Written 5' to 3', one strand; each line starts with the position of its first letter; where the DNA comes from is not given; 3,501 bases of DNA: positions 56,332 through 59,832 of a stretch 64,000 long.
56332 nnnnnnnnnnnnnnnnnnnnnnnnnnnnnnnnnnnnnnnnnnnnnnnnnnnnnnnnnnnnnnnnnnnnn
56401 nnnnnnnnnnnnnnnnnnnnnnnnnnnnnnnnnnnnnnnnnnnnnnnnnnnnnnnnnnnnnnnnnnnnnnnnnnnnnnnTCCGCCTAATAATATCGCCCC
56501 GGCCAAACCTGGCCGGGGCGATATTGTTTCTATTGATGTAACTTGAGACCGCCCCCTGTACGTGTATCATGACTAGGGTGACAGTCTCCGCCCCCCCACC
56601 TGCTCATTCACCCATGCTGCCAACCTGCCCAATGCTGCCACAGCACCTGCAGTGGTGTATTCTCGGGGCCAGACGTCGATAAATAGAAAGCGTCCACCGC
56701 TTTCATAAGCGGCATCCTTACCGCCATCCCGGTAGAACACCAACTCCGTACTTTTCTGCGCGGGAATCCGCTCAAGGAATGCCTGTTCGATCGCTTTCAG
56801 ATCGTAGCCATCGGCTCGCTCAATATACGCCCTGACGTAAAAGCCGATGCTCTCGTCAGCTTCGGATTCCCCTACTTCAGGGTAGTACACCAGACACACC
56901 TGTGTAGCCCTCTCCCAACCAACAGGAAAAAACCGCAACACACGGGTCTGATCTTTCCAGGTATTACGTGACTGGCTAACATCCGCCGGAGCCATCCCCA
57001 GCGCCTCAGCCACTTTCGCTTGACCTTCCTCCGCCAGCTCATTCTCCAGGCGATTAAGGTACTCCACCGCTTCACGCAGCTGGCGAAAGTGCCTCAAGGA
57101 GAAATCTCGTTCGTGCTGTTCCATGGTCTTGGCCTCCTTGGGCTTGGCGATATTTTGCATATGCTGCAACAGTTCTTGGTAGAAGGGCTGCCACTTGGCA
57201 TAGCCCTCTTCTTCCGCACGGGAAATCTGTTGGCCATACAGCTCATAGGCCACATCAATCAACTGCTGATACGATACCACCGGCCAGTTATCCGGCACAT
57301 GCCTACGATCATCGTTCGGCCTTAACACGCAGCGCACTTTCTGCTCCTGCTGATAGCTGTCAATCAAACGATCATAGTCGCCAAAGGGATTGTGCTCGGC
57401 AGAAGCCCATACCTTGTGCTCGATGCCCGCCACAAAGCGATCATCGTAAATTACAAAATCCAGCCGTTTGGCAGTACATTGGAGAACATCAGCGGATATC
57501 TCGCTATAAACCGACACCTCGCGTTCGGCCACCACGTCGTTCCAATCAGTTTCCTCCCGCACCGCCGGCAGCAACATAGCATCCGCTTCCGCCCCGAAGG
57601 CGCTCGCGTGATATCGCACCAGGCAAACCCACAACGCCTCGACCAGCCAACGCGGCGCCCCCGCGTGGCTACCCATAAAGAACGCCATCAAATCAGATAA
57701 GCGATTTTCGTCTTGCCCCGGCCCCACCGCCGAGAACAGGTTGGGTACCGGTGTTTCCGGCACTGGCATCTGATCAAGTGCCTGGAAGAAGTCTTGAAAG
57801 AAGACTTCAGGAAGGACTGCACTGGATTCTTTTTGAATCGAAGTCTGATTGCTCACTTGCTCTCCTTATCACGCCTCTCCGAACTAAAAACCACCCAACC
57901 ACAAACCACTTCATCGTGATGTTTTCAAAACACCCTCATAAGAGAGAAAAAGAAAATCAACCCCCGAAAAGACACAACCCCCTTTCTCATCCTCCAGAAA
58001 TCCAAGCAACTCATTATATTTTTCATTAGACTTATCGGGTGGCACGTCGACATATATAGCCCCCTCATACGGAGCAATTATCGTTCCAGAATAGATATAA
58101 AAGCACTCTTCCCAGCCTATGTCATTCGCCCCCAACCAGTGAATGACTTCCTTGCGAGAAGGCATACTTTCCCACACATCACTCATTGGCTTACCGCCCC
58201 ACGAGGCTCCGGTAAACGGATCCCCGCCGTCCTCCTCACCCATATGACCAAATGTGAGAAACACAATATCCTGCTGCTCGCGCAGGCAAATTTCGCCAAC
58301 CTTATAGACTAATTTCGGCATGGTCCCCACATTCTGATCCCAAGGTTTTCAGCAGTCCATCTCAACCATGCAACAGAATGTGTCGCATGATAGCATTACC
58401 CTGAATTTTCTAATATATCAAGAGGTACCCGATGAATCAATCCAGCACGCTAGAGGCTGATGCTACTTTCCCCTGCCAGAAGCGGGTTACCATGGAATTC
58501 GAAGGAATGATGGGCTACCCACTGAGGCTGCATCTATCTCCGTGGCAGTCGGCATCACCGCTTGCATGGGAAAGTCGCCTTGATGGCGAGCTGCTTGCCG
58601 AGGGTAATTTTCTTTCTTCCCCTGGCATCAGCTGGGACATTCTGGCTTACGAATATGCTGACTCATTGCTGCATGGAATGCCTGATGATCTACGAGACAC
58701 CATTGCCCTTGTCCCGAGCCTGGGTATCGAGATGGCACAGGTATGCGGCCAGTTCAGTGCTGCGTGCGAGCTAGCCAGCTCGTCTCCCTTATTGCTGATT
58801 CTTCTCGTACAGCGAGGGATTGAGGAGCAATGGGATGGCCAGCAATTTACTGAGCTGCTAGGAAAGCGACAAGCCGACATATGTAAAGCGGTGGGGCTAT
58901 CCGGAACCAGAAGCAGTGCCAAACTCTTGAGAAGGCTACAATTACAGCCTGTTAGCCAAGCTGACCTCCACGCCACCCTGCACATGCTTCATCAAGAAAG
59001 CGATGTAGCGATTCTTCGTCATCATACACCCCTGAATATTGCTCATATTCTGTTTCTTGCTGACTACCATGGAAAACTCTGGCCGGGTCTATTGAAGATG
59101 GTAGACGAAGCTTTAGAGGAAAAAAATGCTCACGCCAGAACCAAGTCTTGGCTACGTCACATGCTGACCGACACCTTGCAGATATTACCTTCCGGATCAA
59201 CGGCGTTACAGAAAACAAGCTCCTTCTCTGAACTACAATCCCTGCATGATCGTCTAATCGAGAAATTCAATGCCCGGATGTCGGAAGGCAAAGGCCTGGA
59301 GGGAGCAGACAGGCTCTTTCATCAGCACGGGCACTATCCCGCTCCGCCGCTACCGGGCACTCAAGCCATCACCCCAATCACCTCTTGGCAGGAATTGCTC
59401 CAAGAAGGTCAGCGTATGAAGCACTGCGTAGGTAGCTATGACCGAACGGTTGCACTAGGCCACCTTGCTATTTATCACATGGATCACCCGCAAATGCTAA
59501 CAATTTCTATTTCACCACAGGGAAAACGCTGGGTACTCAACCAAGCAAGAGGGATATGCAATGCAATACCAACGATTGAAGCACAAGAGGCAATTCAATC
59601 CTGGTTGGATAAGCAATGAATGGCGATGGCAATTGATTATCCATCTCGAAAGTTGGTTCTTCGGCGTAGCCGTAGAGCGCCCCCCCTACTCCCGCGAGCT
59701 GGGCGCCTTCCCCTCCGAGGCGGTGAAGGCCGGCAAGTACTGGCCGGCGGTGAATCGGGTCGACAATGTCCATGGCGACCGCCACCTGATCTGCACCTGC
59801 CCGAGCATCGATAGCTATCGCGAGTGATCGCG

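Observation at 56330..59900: Low-GC ~3.2 kb island inserted at the 3' end of gcvP, flanked by ~150-bp direct repeats of the gcvP tail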

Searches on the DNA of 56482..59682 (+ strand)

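Call 13: search_dna_similar(query=window:56482-59682:+, collection=plasmids, mode=distant)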
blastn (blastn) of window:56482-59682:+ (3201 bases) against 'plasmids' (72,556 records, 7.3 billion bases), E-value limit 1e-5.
No match.

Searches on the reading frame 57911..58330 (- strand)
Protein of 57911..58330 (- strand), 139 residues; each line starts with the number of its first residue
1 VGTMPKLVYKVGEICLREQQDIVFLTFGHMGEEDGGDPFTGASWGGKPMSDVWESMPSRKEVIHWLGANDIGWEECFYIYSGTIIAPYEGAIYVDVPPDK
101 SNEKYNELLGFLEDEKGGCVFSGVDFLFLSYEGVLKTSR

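Call 6: search_protein_families(library=pfam, proteins=[window:57911-58330:-], max_evalue=1)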
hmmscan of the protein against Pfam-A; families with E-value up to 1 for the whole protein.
window:57911-58330:- (139 aa): 1 family
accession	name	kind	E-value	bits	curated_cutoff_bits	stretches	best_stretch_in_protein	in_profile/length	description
PF05603.17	Hikeshi-like_N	-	0.067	13.4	27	1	88-121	46-77/133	Hikeshi-like, N-terminal domain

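Call 7: search_protein_families(library=padloc, proteins=[window:57911-58330:-], max_evalue=1)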
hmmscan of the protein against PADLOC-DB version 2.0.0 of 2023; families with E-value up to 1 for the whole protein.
window:57911-58330:- (139 aa): 0 families

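Call 8: search_protein_families(library=ncbifam, proteins=[window:57911-58330:-], max_evalue=1)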
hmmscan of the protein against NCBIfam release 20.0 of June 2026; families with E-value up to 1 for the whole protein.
window:57911-58330:- (139 aa): 1 family
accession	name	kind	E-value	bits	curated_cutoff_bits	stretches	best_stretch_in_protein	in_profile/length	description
NF042924.1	SlmHylase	equivalog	0.21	10.7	500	1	72-124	30-81/299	4-sulfomuconolactone hydrolase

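Call 23: find_homologous_proteins(query=window:57911-58330:-)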
Query window:57911-58330:- (139 aa): 1 proteins with E <= 0.001 among 9 candidates.
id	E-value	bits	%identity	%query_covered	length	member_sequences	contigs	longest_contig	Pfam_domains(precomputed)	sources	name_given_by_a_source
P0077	6.9e-90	317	100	98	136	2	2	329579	-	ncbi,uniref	ncbi:hypothetical protein ACFQH5_11010 [Halomonas salifodinae]|uniref:Uncharacterized protein n=1 Ta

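Call 53: search_protein_families(library=phrogs, proteins=[window:57911-58330:-], max_evalue=0.01)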
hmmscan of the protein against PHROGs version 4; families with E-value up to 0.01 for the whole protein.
window:57911-58330:- (139 aa): 0 families

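Call 80: search_protein_representatives(protein=window:57911-58321:-)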
Query: 136 residues. Proteins with E-value up to 0.001 (for the whole library): 194; up to 1e-10: 21; up to 1e-30: 1. The best 150 are listed.
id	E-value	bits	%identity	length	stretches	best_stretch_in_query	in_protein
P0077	2.0e-90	316.7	100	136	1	1-136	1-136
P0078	1.8e-24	102.7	46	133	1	1-134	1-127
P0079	2.1e-18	83.0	44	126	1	1-134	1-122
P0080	2.5e-17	79.4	43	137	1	1-135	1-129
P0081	1.1e-15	74.2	39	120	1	45-132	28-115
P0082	3.6e-14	69.2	38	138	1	1-127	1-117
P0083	4.0e-14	69.1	38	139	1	1-136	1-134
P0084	1.2e-13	67.5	40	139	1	1-131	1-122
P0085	1.2e-12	64.3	39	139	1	10-127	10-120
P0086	1.8e-12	63.7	38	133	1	1-133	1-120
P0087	1.5e-11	60.7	40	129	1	49-133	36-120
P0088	1.6e-11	60.6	42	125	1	1-129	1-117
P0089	1.9e-11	60.4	32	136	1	1-127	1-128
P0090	3.2e-11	59.6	34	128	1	1-123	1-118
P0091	3.9e-11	59.4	32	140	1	4-130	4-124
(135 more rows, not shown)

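Call 82: search_protein_families(library=pfam, alignment_id=A5, max_evalue=0.01)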
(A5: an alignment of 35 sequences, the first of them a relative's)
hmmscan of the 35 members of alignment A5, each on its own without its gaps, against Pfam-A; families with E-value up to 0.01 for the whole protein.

A. member 1, P0077 (136 aa): 0 families

B. families by the number of members that match (of 35 scanned): 0 families

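Call 83: search_solved_structures(query=A5, max_evalue=1)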
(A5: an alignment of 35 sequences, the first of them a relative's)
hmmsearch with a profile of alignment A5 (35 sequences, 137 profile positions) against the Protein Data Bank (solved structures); distinct sequences matched with E-value up to 1: 2.
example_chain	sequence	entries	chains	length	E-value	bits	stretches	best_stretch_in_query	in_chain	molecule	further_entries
4zej_A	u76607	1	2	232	0.27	14.2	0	51-85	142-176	Metallo-beta-lactamase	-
4wd6_A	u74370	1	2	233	0.27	14.2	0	51-85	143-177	Metallo-beta-lactamase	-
